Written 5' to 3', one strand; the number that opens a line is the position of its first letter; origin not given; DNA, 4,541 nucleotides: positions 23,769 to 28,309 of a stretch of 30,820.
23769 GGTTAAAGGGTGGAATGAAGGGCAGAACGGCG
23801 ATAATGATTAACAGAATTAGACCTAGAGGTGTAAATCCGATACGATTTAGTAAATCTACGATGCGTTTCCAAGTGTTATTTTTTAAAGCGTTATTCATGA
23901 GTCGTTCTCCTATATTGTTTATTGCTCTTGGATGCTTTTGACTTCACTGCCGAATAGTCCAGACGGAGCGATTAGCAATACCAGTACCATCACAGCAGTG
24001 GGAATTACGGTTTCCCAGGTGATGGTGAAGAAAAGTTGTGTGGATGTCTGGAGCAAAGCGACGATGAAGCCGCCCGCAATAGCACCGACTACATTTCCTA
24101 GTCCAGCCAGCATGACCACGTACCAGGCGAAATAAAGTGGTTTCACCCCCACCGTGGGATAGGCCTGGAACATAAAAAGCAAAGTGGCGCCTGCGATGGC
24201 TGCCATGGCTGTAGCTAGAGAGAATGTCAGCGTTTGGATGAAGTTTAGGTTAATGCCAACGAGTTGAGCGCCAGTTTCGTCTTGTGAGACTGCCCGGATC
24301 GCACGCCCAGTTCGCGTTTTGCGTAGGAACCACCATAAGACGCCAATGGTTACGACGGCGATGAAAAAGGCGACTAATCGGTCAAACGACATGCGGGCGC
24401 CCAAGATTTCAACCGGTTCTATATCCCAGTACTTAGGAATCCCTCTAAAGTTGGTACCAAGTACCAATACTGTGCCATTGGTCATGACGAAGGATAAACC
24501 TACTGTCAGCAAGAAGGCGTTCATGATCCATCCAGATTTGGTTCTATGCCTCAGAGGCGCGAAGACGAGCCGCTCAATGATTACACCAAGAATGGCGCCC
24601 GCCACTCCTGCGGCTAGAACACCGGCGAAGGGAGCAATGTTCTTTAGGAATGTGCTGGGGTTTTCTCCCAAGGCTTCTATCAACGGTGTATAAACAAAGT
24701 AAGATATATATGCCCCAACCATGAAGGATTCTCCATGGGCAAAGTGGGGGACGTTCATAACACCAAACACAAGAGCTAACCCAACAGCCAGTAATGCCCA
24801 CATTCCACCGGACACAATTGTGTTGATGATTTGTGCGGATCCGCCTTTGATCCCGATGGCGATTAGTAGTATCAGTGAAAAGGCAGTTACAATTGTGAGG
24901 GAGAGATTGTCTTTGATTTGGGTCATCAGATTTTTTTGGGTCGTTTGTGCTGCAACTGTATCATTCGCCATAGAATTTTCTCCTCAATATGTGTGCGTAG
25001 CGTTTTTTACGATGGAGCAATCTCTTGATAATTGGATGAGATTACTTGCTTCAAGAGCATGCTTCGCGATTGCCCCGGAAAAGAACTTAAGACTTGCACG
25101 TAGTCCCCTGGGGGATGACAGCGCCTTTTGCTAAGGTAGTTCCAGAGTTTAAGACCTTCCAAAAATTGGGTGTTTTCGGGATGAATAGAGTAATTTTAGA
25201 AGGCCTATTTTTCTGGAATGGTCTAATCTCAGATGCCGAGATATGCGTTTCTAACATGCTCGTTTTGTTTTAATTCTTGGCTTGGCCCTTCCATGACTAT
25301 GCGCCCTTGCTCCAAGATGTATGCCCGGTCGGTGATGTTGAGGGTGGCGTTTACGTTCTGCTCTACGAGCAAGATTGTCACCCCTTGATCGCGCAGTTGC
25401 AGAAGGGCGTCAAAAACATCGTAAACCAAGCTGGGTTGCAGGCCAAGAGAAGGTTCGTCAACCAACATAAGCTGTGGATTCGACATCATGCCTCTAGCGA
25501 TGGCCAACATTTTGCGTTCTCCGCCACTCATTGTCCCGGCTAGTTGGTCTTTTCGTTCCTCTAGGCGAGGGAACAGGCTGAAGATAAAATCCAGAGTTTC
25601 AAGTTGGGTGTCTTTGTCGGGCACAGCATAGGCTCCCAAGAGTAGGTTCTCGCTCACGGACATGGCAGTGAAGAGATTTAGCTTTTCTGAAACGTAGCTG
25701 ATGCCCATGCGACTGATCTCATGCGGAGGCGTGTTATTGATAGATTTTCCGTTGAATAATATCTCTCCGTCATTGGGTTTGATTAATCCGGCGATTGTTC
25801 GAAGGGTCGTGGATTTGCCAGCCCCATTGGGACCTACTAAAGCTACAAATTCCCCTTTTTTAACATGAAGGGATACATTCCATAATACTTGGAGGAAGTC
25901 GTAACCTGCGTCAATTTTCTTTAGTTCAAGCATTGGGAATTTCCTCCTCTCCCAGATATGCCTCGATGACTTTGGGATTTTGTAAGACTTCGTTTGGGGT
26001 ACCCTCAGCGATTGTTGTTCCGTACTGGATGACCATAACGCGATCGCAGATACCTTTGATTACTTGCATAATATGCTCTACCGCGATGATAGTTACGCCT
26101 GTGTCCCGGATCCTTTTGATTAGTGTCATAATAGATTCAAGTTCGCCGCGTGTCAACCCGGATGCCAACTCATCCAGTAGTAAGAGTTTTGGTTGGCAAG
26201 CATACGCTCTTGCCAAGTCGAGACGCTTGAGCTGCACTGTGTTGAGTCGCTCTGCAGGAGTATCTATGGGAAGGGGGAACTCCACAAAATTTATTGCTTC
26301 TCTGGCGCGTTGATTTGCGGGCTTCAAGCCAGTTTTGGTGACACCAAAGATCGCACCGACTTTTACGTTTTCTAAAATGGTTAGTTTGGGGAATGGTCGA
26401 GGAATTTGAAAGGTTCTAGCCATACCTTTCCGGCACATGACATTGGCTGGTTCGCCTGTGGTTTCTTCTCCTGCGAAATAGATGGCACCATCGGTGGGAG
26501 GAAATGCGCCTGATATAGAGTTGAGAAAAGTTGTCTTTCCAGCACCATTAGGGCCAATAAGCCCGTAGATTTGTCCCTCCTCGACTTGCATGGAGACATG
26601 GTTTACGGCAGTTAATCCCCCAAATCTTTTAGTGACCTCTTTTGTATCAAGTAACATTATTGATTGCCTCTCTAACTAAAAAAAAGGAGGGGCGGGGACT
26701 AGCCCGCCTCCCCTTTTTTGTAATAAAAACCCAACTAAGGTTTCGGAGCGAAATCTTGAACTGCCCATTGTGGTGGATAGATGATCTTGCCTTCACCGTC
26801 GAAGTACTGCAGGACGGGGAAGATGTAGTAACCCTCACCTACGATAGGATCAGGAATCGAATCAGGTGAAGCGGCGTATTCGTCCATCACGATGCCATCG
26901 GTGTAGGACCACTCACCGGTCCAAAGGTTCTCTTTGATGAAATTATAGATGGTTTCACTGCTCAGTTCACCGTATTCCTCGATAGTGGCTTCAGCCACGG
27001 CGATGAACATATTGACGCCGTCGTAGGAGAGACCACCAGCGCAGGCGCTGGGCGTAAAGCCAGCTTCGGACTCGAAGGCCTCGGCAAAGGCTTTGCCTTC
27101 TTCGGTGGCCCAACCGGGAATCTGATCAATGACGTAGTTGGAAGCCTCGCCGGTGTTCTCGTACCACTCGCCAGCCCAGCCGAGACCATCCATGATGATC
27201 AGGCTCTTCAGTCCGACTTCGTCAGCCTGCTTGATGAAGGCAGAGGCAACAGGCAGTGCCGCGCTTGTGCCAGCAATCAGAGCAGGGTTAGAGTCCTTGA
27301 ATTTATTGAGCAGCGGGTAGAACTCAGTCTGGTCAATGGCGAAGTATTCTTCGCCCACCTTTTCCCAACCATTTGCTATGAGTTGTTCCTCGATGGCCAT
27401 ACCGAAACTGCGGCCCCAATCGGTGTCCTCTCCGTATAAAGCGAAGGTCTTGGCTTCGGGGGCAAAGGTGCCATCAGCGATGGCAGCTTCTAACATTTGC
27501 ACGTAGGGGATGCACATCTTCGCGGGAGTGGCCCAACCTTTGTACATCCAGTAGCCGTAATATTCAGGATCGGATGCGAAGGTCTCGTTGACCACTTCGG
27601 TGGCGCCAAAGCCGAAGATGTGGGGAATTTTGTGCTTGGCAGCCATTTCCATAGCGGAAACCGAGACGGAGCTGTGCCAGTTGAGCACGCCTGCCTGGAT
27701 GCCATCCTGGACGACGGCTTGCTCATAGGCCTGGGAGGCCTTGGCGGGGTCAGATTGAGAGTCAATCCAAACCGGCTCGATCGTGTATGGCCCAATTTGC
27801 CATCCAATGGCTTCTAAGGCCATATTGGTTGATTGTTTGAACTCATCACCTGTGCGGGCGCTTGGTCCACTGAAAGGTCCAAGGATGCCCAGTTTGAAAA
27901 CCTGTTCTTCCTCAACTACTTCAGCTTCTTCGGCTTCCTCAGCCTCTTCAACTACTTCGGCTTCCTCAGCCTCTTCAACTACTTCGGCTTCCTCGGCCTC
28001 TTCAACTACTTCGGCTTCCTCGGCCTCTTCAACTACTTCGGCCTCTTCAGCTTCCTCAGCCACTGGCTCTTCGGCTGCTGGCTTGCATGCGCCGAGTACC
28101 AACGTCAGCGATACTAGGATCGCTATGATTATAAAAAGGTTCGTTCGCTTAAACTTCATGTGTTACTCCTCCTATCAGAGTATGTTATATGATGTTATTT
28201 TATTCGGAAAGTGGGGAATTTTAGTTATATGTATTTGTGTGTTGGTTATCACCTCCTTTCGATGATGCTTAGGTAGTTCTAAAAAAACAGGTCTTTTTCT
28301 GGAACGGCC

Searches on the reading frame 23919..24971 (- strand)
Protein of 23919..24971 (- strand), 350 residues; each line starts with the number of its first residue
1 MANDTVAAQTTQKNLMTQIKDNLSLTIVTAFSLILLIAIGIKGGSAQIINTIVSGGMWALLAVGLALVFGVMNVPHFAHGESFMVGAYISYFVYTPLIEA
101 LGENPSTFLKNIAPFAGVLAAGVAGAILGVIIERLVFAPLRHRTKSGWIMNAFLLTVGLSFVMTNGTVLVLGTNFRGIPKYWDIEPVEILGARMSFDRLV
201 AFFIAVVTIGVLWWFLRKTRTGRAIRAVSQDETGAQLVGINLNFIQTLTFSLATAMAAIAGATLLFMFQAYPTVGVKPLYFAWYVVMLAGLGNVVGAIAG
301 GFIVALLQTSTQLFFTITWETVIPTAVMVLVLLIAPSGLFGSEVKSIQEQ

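Call 5: search_protein_families(library=pfam, proteins=[window:23919-24971:-])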
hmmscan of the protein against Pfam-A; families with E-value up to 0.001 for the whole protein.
window:23919-24971:- (350 aa): 1 family
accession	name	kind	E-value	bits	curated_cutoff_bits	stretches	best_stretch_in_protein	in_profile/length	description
PF02653.21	BPD_transp_2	-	3.2e-43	148.3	26.8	1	48-332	2-269/269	Branched-chain amino acid transport system / permease component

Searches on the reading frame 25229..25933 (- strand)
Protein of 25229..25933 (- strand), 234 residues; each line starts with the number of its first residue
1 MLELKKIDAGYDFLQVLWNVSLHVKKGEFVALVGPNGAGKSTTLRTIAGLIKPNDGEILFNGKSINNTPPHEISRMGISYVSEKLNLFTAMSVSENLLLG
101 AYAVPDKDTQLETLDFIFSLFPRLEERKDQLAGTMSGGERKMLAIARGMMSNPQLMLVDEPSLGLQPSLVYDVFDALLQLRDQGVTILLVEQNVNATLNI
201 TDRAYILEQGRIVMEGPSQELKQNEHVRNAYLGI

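Call 5: search_protein_families(library=pfam, proteins=[window:25229-25933:-])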
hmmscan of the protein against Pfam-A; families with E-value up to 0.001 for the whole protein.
window:25229-25933:- (234 aa): 5 families
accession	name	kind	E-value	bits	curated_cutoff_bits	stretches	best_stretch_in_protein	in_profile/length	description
PF00005.33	ABC_tran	-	1.2e-33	117.1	25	1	19-162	3-136/137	ABC transporter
PF13304.12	AAA_21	-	9e-09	36.2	27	1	29-64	1-53/304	AAA domain, putative AbiEii toxin, Type IV TA system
PF13555.12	AAA_29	-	0.00014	22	27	1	22-63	17-57/61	P-loop containing region of AAA domain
PF02463.25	SMC_N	-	0.00047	20.1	40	0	27-47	24-44/220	RecF/RecN/SMC N terminal domain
PF12399.14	BCA_ABC_TP_C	-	0.00084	19.3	25.5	0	212-233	2-23/27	Branched-chain amino acid ATP-binding cassette transporter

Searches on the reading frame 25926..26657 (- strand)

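Call 5: search_protein_families(library=pfam, proteins=[window:25926-26657:-])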
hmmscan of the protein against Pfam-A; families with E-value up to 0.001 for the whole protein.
window:25926-26657:- (243 aa): 4 families
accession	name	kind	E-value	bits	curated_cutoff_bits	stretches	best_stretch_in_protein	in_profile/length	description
PF00005.33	ABC_tran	-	4.3e-26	92.6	25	1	19-163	2-134/137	ABC transporter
PF12399.14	BCA_ABC_TP_C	-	7.3e-13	48.3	25.5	1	215-239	2-26/27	Branched-chain amino acid ATP-binding cassette transporter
PF13304.12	AAA_21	-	1.9e-06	28.6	27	0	30-51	1-22/304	AAA domain, putative AbiEii toxin, Type IV TA system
PF02702.23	KdpD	-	0.00082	19.3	26.1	0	138-232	65-158/210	Osmosensitive K+ channel His kinase sensor domain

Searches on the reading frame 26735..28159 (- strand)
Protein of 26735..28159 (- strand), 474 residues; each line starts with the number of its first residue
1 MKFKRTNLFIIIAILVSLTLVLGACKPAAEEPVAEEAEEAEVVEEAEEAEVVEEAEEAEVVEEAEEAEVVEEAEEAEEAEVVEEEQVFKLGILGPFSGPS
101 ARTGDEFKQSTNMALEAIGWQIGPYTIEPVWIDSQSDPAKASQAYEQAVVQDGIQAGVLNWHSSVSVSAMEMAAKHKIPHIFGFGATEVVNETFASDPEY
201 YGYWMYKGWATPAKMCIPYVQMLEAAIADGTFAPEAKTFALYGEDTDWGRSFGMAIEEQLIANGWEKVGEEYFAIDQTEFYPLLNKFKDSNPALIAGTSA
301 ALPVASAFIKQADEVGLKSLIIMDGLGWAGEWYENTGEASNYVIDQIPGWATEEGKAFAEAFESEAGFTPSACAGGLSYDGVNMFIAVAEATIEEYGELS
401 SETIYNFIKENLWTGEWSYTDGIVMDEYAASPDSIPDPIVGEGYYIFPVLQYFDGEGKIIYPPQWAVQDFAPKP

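Call 5: search_protein_families(library=pfam, proteins=[window:26735-28159:-])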
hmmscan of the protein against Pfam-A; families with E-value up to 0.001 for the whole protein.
window:26735-28159:- (474 aa): 2 families
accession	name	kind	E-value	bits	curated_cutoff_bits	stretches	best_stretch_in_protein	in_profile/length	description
PF13458.12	Peripla_BP_6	-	3.8e-35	122.6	31.7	1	89-404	3-304/343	Periplasmic binding protein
PF13433.12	Peripla_BP_5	-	6.9e-11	42.3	27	1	89-300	2-197/363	Periplasmic binding protein domain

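Call 51: search_solved_structures(query=window:26735-28159:-, max_evalue=0.00001)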
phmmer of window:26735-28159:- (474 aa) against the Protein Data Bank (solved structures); distinct sequences matched with E-value up to 0.00001: 4.
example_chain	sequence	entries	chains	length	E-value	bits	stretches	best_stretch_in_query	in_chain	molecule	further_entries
4ey3_A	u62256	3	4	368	4.2e-08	35.7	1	85-392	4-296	Twin-arginine translocation pathway signal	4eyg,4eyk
4evs_A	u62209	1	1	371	8.8e-08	34.6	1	87-392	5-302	PUTATIVE ABC TRANSPORTER SUBUNIT, SUBSTRATE-BINDING COMPONENT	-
8tg1_A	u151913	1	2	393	2.5e-06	29.8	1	77-320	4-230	Extracellular ligand-binding receptor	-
4f06_A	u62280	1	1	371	2.7e-06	29.7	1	87-392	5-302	Extracellular ligand-binding receptor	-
